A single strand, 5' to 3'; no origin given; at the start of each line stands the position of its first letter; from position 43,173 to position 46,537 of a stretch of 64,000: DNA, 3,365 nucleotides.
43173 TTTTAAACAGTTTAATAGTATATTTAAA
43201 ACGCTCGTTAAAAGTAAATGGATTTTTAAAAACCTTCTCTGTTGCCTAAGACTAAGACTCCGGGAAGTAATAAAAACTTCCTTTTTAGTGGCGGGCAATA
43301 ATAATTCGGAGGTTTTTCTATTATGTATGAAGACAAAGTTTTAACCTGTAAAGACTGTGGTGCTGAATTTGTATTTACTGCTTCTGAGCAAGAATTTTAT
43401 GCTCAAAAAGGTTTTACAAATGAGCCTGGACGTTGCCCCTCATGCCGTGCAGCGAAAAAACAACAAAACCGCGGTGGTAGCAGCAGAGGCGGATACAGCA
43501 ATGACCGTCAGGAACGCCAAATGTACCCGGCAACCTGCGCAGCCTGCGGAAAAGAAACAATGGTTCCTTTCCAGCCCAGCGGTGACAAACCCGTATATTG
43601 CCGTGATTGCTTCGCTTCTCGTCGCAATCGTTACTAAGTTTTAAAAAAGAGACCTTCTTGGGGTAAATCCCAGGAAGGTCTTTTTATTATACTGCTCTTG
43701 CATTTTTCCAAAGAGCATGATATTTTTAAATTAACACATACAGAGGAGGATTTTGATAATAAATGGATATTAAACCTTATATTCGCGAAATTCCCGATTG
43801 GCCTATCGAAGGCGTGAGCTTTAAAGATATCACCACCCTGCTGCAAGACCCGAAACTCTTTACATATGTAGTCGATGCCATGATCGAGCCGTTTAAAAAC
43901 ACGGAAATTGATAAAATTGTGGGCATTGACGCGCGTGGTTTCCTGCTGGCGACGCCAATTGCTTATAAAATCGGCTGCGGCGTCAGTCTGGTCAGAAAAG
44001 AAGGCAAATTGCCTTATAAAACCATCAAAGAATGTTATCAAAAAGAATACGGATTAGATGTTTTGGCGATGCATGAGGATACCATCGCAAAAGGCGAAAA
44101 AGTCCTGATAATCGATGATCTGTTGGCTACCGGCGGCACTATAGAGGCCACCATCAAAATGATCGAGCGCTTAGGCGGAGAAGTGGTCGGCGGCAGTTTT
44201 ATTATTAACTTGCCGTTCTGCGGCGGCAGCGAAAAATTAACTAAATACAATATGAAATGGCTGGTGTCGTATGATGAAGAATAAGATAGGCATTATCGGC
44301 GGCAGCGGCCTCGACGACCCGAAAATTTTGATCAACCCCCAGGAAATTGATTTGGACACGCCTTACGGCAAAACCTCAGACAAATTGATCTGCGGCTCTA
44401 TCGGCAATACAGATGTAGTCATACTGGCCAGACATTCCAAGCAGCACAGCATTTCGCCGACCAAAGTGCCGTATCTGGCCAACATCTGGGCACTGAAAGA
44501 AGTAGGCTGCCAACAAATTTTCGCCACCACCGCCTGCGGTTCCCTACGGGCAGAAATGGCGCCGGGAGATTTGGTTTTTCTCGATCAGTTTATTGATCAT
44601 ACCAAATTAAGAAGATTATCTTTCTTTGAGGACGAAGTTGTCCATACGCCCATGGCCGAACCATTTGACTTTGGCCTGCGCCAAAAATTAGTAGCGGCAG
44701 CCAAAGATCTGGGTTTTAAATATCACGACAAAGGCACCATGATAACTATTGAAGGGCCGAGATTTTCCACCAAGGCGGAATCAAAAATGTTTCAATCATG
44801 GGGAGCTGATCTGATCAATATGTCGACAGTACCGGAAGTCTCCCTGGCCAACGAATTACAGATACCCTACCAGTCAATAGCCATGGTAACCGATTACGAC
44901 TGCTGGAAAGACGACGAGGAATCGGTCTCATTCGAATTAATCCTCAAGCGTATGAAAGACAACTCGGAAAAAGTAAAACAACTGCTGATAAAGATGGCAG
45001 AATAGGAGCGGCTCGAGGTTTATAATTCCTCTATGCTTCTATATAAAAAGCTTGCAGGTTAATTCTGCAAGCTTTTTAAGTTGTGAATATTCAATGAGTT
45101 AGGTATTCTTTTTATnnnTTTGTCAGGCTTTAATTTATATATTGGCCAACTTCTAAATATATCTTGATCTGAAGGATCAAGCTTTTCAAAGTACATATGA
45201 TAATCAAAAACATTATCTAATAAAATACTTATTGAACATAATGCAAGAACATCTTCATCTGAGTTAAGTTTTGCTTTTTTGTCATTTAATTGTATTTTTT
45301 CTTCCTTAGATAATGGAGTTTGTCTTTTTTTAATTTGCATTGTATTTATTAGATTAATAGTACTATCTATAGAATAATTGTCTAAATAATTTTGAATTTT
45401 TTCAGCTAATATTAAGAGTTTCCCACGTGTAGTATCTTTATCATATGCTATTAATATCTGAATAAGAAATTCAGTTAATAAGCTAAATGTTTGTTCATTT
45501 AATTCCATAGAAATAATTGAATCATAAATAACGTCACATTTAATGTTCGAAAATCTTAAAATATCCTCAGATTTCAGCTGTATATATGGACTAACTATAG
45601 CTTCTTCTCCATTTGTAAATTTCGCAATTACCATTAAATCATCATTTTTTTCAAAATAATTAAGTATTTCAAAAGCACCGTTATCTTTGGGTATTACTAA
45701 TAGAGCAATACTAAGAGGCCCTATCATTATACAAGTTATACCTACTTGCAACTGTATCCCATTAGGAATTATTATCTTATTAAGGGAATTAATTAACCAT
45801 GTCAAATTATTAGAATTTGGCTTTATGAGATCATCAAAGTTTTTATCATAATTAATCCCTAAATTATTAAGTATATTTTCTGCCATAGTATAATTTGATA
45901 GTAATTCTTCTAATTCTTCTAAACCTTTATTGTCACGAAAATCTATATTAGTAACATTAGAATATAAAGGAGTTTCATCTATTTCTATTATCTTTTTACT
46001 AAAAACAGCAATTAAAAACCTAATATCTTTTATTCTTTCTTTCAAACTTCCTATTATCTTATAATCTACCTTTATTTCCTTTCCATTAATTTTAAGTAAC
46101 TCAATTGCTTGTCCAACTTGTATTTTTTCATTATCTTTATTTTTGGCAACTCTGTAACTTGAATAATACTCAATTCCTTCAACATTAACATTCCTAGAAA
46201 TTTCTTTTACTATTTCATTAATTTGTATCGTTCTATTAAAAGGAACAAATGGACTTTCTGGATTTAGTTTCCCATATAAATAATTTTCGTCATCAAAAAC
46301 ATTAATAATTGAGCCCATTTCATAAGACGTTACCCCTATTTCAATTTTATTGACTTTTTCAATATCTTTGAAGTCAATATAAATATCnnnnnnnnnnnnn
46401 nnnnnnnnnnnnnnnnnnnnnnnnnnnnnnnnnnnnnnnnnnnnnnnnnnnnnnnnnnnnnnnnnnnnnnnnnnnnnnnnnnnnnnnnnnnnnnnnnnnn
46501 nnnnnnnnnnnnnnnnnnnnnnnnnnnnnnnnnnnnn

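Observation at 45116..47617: AT-rich island genes: 594-aa orphan protein with DUF4365-like N-terminus adjacent to a SLOG/YpsA (DUF1273) protein, a candidate conflict/defence module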

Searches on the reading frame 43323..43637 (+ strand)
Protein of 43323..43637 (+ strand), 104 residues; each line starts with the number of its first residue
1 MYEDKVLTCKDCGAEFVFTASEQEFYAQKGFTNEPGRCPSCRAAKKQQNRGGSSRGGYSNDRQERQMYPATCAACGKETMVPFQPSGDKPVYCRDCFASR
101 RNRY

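Call 3: search_protein_families(library=pfam, proteins=[window:43323-43637:+], max_evalue=0.1)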
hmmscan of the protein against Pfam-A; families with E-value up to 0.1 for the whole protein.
window:43323-43637:+ (104 aa): 13 families
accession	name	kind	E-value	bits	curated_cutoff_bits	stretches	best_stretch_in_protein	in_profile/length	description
PF13451.12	zf_Tbcl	-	3e-26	91.5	24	1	3-49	1-47/48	Probable treble clef domain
PF23477.1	zf_Tbcl_2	-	2.4e-20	72.4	27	1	65-101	1-37/37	Probable treble clef zinc finger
PF24445.1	DUF7564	-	0.00064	20.5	32.2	0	7-28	6-27/76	Family of unknown function (DUF7564)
PF14354.12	Lar_restr_allev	-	0.0038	17.9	28.6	0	72-98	6-33/58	Restriction alleviation protein Lar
PF18912.6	DZR_2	-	0.0052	17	27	0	67-98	5-29/56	Double zinc ribbon domain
PF09723.15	Zn_ribbon_8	-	0.0078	16.6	34.4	0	72-97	8-33/41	Zinc ribbon domain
PF01155.25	HypA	-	0.017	15.6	28.9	1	6-51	70-102/112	Hydrogenase/urease nickel incorporation, metallochaperone, hypA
PF24458.1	DUF7573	-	0.025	14.9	30.2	0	70-96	12-36/39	Domain of unknown function (DUF7573)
PF24292.1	DUF7479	-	0.03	14.9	27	1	7-42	3-37/60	Domain of unknown function (DUF7479)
PF12773.13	DZR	-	0.054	14.1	27.3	0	7-47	13-36/45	Double zinc ribbon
PF24455.1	DUF7571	-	0.061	14.1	27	0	21-49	48-76/89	Family of unknown function (DUF7571)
PF21344.3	Zn_ribbon_LysW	-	0.083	13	27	0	4-15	19-30/46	Alpha-aminoadipate carrier protein LysW-like, globular domain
PF14537.11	Cytochrom_c3_2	-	0.097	13.6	25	0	4-96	4-77/79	Cytochrome c3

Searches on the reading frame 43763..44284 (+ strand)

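Call 3: search_protein_families(library=pfam, proteins=[window:43763-44284:+], max_evalue=0.1)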
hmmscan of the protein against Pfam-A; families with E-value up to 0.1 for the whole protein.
window:43763-44284:+ (173 aa): 3 families
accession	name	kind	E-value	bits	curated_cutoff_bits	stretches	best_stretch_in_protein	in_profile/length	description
PF00156.33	Pribosyltran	-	5.9e-16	58.6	26.3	1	27-143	6-119/158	Phosphoribosyl transferase domain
PF14681.12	UPRTase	-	0.0079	16.1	27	1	108-140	118-149/206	Uracil phosphoribosyltransferase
PF24390.1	PRTase-CE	-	0.012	16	27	1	88-162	96-155/253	PRTase-CE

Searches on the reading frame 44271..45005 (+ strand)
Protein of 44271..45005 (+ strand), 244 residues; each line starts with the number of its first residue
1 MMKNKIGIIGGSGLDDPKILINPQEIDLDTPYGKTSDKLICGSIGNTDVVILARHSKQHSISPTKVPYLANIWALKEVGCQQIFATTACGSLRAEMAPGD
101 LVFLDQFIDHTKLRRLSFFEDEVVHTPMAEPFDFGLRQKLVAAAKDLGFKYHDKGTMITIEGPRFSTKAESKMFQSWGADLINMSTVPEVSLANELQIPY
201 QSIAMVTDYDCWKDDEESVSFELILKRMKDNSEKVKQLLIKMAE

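Call 3: search_protein_families(library=pfam, proteins=[window:44271-45005:+], max_evalue=0.1)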
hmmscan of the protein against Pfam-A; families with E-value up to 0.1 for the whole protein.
window:44271-45005:+ (244 aa): 1 family
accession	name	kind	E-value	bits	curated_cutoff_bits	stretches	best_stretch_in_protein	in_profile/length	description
PF01048.26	PNP_UDP_1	-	7.2e-52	176.5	25.1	1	5-242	1-231/233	Phosphorylase superfamily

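Call 79: find_related_loci(query=window:44271-45005:+, collection=metagenome_contigs, flank=6000)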
Query window:44271-45005:+ (244 aa) in metagenome_contigs; peptide patterns used: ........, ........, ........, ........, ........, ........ (x = any residue, [..] = any of these).
600 stretches matched a pattern (row limit reached: there are more); 525 encode a relative of the query (tblastn E <= 1e-3); the best 80 are kept; 80 distinct loci.
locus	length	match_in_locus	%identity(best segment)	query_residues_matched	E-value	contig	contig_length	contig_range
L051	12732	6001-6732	75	1-244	3e-128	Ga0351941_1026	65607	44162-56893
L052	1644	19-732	72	5-242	1e-128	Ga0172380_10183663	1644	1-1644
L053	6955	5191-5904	68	5-242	1e-112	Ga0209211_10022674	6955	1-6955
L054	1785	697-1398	67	6-239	6e-115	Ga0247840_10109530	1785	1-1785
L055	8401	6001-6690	67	12-241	9e-105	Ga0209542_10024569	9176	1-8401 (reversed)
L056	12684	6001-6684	66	14-241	2e-103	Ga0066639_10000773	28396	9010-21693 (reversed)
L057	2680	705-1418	65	5-242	4e-106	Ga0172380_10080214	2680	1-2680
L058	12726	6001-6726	60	1-242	2e-100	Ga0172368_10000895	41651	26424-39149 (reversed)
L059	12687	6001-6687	68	14-242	2e-100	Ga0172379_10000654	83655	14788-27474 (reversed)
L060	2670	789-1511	63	2-242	8e-104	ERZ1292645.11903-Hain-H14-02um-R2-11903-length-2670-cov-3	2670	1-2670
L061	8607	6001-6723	61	1-241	2e-99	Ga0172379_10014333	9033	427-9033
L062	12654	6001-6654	67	22-239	1e-98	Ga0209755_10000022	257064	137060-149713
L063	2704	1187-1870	63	14-241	8e-102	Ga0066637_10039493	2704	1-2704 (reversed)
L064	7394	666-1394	62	1-243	8e-99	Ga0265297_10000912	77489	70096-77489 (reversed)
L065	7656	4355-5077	62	1-241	3e-98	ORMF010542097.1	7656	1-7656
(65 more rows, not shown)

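Call 93: search_protein_families(library=padloc, alignment_id=A5, max_evalue=0.00001)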
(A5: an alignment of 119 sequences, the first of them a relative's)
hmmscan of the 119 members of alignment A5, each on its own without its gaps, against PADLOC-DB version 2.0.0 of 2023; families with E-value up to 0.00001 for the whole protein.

A. member 1, L051:2008-3267:+ (420 aa): 0 families

B. families by the number of members that match (of 119 scanned): 15 families
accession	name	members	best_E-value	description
PDLC04899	PDC-S07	3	2.2e-12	-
PDLC04135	mad3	2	2.2e-32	mads_3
PDLC03962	ShosT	2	2.5e-07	-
PDLC01995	RtcR_PspF2--CARF_AAA_HTH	1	1.8e-104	-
PDLC01994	RtcR_PspF1--CARF_AAA_HTH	1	5.2e-50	-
PDLC01993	RtcR--CARF_AAA_HTH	1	1e-48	-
PDLC01169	TPR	1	2.4e-35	TPR repeats containing protein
PDLC04689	PDC-M51A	1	4.7e-18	-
PDLC03398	REase_II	1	1.5e-15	Type II nicking endonuclease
PDLC04140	mad8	1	1.5e-11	mads_8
PDLC01171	TPR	1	6.3e-11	TPR repeats containing protein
PDLC04134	mad2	1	1.2e-10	mads_2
PDLC01848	CARF3--CARF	1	4.9e-07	-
PDLC01434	CasR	1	2e-06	"CAS-I,CAS-II,CAS-III,CAS-IV,CAS-V,CAS-VI; associated_signaling"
PDLC00609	ZorB1|ZorB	1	3.7e-06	MotB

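Call 94: search_protein_families(library=pfam, alignment_id=A5, max_evalue=0.00001)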
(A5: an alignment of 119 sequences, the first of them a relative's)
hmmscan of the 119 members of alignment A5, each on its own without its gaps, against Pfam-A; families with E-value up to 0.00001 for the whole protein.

A. member 1, L051:2008-3267:+ (420 aa): 1 family
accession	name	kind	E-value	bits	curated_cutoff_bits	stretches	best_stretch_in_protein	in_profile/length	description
PF01053.26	Cys_Met_Meta_PP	-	2.9e-124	414.9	27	1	4-417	1-380/381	Cys/Met metabolism PLP-dependent enzyme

B. families by the number of members that match (of 119 scanned): 148 families (the first 25 are shown)
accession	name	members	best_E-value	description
PF00156.33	Pribosyltran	9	9.4e-22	Phosphoribosyl transferase domain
PF01008.23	IF-2B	5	2.2e-72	Initiation factor 2 subunit family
PF02347.22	GDC-P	4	2.1e-115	Glycine cleavage system P-protein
PF01370.27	Epimerase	4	1.9e-61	NAD dependent epimerase/dehydratase family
PF16363.11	GDP_Man_Dehyd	4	4.6e-58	GDP-mannose 4,6 dehydratase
PF00596.27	Aldolase_II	4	3.4e-22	Class II Aldolase and Adducin N-terminal domain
PF13419.12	HAD_2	4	2.8e-20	Haloacid dehalogenase-like hydrolase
PF01073.25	3Beta_HSD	4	3.8e-20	3-beta hydroxysteroid dehydrogenase/isomerase family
PF00702.32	Hydrolase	4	1.2e-18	haloacid dehalogenase-like hydrolase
PF02719.21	Polysacc_synt_2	4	3.1e-18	Polysaccharide biosynthesis protein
PF04321.23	RmlD_sub_bind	4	8.2e-16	RmlD substrate binding domain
PF07993.18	NAD_binding_4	4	1.4e-08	Male sterility protein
PF00293.34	NUDIX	3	1.3e-15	NUDIX domain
PF02289.21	MCH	2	2.3e-105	Cyclohydrolase (MCH)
PF01098.24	FTSW_RODA_SPOVE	2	6.2e-97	Cell cycle protein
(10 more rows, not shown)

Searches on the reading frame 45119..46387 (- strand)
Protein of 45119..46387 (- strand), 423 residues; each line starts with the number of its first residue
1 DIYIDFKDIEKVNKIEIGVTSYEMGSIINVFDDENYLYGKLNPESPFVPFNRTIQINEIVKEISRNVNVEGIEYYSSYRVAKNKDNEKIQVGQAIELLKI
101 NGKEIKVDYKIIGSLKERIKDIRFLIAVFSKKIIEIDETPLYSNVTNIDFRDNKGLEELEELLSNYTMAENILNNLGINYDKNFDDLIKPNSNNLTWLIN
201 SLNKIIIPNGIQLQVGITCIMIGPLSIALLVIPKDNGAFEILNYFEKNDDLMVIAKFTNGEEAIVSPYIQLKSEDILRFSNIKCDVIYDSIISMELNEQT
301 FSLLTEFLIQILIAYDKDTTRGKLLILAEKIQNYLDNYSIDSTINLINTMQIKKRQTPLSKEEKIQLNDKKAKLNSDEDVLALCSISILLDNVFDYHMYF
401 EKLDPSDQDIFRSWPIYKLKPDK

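Call 42: predict_structure(alignment_id=A2)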
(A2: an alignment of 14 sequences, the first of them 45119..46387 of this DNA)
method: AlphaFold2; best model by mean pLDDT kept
length: 423 residues; sequences in the alignment: 14
mean_pLDDT: 84.7   pTM: 0.72
mean pLDDT of the five models: 84.7, 83.8, 83.8, 83.5, 80.9
residues with pLDDT >= 90: 171; 70-90: 200; 50-70: 47; < 50: 5
segments of 3 or more residues with pLDDT < 50: 208-210
pLDDT, mean of each block of 10 residues (from residue 1): 84 81 60 84 90 85 89 90 82 78 74 91 90 83 63 79 90 88 80 73 57 69 88 78 79 80 85 94 93 87 93 95 95 85 90 95 96 90 96 94 94 93 70
secondary structure, 60 per line:
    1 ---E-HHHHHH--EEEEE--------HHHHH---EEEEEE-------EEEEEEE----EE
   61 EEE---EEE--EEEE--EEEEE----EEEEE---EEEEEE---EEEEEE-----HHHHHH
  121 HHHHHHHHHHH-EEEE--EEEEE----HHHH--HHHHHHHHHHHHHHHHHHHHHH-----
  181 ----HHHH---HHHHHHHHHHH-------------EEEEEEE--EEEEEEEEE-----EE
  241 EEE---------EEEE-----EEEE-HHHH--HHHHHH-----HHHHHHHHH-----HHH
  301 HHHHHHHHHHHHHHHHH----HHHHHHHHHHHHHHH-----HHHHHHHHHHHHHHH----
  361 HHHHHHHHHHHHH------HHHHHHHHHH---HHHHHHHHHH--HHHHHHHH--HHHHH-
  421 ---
elements in order: H6-11 E14-18 H27-31 E35-40 E48-54 E59-63 E67-69 E72-75 E78-82 E87-91 E95-100 E104-109 H115-131 E133-136 E139-143 H148-151 H154-175 H185-188 H192-202 E216-222 E225-233 E239-243 E253-256 E262-265 H267-270 H273-278 H284-292 H298-317 H322-336 H342-356 H361-373 H380-389 H393-402 H405-412 H415-419

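Call 46: fold_search(model_id=the predicted structure, library=pdb)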
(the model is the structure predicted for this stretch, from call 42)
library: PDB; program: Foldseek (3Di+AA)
matches with E <= 10: 289; with E <= 0.001: 0
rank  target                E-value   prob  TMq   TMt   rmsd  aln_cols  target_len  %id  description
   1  7aoi_XN               9.5e-02  0.12  0.15  0.12  22.6       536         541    8  Trypanosoma brucei mitochondrial ribosome large subunit assembly intermediate (released 2020-12-02)
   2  2wii_B                1.6e-01  0.25  0.22  0.12  27.0       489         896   12  Complement C3b in complex with factor H domains 1-4 (released 2009-06-09)
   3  4abn_A                2.0e-01  0.41  0.15  0.15  11.8       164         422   14  Crystal structure of full length mouse Strap (TTC5) (released 2012-01-25)
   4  5o35_B                2.0e-01  0.20  0.20  0.11  27.3       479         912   11  Structure of complement proteins complex (released 2017-06-28)
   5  4abn_B                2.8e-01  0.35  0.15  0.15  11.8       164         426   14  Crystal structure of full length mouse Strap (TTC5) (released 2012-01-25)
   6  9i05_Xr               4.1e-01  0.47  0.20  0.19   9.8       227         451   10  Cryo-EM structure of the large subunit of the mitochondrial ribosome from Toxoplasma gondii (released 2025-06-11)
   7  4i8o_A                5.0e-01  0.06  0.10  0.11  19.6       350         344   10  Crystal structure of the toxin RnlA from Escherichia coli (released 2013-10-23)
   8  5o32_B                5.9e-01  0.09  0.17  0.09  28.3       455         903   11  The structure of complement complex (released 2017-06-28)
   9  7xn7_q                6.5e-01  0.57  0.22  0.11  10.4       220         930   11  RNA polymerase II elongation complex containing Spt4/5, Elf1, Spt6, Spn1 and Paf1C (released 2022-09-07)
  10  8c7g_A                6.8e-01  0.04  0.11  0.09  24.2       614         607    8  Drosophila melanogaster Rab7 GEF complex Mon1-Ccz1-Bulli (released 2023-05-17)
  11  5fo7_B                7.5e-01  0.12  0.21  0.11  28.1       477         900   11  Crystal Structure of Human Complement C3b at 2.8 Angstrom resolution (released 2016-04-06)
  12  7qdz_B                9.2e-01  0.38  0.18  0.08   9.1       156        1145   13  80S-bound human SKI complex in the closed state (released 2022-02-09)
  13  6pun_C                1.0e+00  0.20  0.15  0.16  17.0       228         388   10  Crystal structure of a ternary complex of FBF-2 with LST-1 (site B) and compact FBE RNA (released 2019-08-21)
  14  7udk_A                1.1e+00  0.21  0.14  0.26   9.9       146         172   13  Crystal structure of designed helical repeat protein RPB_LRP2_R4 bound to LRPx4 peptide (released 2023-03-22)
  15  6yyy_A                1.1e+00  0.20  0.14  0.14  11.6       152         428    9  Aspartyl/Asparaginyl beta-hydroxylase (AspH) oxygenase and TPR domains in complex with manganese, 4,4-dimethyl-2-oxogl (released 2021-03-17)
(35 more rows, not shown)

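Call 77: fold_search(model_id=the predicted structure, library=viral)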
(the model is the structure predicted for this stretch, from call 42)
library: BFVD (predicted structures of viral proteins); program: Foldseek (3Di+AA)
matches with E <= 10: 231; with E <= 0.001: 0
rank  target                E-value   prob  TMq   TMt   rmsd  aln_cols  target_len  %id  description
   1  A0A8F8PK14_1          1.6e-01  0.09  0.09  0.06  24.1       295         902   12  Uncharacterized protein [Clandestinovirus]
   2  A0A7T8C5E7            2.7e-01  0.20  0.14  0.21  15.7       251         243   12  (no name in the UniProt tables at hand)
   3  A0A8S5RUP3            3.6e-01  0.11  0.08  0.11  23.5       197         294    8  (no name in the UniProt tables at hand)
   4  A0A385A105            4.2e-01  0.10  0.13  0.14  19.7       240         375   12  (no name in the UniProt tables at hand)
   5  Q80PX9                6.6e-01  0.06  0.14  0.13  20.4       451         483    9  Glycoprotein H (Fragment) [Human betaherpesvirus 7]
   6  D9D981                8.1e-01  0.09  0.11  0.07  15.2       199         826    8  RNA1 polyprotein (Fragment) [Grapevine fanleaf virus]
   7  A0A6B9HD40            8.1e-01  0.05  0.14  0.07  19.4       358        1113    9  RNA dependent RNA polymerase [Plasmopara viticola lesion associated mycobunyavirales-like virus 4]
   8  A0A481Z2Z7            8.1e-01  0.04  0.11  0.11  19.0       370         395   12  PAS domain-containing protein [Pithovirus LCPAC102]
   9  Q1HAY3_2              9.4e-01  0.06  0.09  0.04  18.4       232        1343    9  Polyprotein [Helicobasidium mompa endornavirus 1-670]
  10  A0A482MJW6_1          1.0e+00  0.03  0.08  0.05  24.0       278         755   10  Uncharacterized protein [Nodularia phage vB_NspS-kac68v162]
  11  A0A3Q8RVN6            1.1e+00  0.07  0.10  0.06  14.8       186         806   10  RNA1 polyprotein [Arabis mosaic virus]
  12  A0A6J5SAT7            1.2e+00  0.10  0.13  0.18  12.4       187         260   12  Uncharacterized protein [uncultured Caudovirales phage]
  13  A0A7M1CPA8            1.2e+00  0.08  0.08  0.22  19.8       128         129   13  (no name in the UniProt tables at hand)
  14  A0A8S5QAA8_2          1.2e+00  0.02  0.10  0.04  28.1       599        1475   10  Type I restriction enzyme [Podoviridae sp. ctsfx1]
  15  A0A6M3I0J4            1.3e+00  0.25  0.08  0.29  10.0        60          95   10  (no name in the UniProt tables at hand)
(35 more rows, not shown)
